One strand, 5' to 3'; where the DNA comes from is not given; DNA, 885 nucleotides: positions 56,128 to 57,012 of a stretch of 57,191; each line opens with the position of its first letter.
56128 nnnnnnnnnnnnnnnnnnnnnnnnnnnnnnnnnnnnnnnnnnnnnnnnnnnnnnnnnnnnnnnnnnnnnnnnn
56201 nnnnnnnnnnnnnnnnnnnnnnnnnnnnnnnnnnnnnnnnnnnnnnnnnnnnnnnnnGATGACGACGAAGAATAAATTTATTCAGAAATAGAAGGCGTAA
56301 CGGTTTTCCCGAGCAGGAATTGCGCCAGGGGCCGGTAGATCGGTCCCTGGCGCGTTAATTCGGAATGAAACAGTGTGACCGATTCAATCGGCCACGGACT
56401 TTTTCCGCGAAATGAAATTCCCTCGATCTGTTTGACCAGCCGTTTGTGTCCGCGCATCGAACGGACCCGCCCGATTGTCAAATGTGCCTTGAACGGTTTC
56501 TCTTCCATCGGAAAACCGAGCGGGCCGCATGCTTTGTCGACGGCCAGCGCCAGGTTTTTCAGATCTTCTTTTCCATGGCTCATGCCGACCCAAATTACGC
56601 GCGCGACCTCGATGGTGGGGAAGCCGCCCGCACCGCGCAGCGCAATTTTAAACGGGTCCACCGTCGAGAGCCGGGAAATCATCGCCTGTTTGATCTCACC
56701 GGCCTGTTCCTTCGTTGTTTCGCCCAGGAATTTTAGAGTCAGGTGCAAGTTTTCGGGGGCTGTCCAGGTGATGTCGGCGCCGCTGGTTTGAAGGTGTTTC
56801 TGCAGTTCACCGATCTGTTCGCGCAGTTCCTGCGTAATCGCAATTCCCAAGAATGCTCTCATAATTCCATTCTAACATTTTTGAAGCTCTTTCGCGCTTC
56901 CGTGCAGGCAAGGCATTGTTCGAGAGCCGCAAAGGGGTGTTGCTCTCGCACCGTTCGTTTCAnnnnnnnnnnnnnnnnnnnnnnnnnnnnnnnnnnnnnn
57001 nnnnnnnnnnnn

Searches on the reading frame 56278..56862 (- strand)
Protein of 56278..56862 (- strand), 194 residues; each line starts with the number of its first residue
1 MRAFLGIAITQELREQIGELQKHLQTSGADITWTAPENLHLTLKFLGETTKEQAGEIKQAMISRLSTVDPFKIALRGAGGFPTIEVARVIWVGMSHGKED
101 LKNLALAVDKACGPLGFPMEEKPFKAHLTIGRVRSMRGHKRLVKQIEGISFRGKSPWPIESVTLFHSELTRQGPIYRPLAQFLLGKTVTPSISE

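Call 27: search_protein_families(library=pfam, proteins=[window:56278-56859:-], max_evalue=0.001)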
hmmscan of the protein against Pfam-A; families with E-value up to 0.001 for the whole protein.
window:56278-56859:- (193 aa): 3 families
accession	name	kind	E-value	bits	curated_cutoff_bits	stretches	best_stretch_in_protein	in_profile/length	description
PF02834.22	LigT_PEase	-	3.4e-30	104.5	23.3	2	7-90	2-87/87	LigT like Phosphoesterase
PF13563.12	2_5_RNA_ligase2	-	7e-12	46.1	27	1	33-165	21-147/152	2'-5' RNA ligase superfamily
PF10469.15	AKAP7_NLS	-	2e-06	28.3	24.4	1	3-140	4-157/208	AKAP7 2'5' RNA ligase-like domain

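Call 36: find_encoding_contigs(protein=window:56278-56862:-, flank=10000, max_places=3)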
Protein window:56278-56862:- (194 aa): 3 contigs read that carry it; 3 places shown.
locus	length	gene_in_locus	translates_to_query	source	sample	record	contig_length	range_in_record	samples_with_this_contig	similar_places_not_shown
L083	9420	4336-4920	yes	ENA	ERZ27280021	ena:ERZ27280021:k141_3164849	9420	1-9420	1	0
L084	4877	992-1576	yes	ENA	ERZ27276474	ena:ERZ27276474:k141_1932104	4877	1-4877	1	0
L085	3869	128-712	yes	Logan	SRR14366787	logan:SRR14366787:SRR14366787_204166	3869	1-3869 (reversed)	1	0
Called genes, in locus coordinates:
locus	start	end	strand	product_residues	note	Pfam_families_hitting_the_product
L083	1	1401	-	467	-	?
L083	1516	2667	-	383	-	PF00154:RecA_N, PF06745:ATPase (faint), PF08423:Rad51, PF27531:MT3502_N (weak), PF21096:RecA_C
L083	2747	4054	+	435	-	PF00994:MoCF_biosynth, PF18146:CinA_KH, PF02464:CinA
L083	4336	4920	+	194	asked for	PF02834:LigT_PEase, PF10469:AKAP7_NLS (weak), PF13563:2_5_RNA_ligase2, PF02834:LigT_PEase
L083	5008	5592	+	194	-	-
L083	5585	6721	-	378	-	-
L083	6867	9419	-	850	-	?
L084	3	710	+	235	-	?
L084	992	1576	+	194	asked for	PF02834:LigT_PEase, PF10469:AKAP7_NLS (weak), PF13563:2_5_RNA_ligase2, PF02834:LigT_PEase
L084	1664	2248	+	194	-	-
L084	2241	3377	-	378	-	-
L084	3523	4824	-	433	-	PF02826:2-Hacid_dh_C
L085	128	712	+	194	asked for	PF02834:LigT_PEase, PF10469:AKAP7_NLS (weak), PF13563:2_5_RNA_ligase2, PF02834:LigT_PEase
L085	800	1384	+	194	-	-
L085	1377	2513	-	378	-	-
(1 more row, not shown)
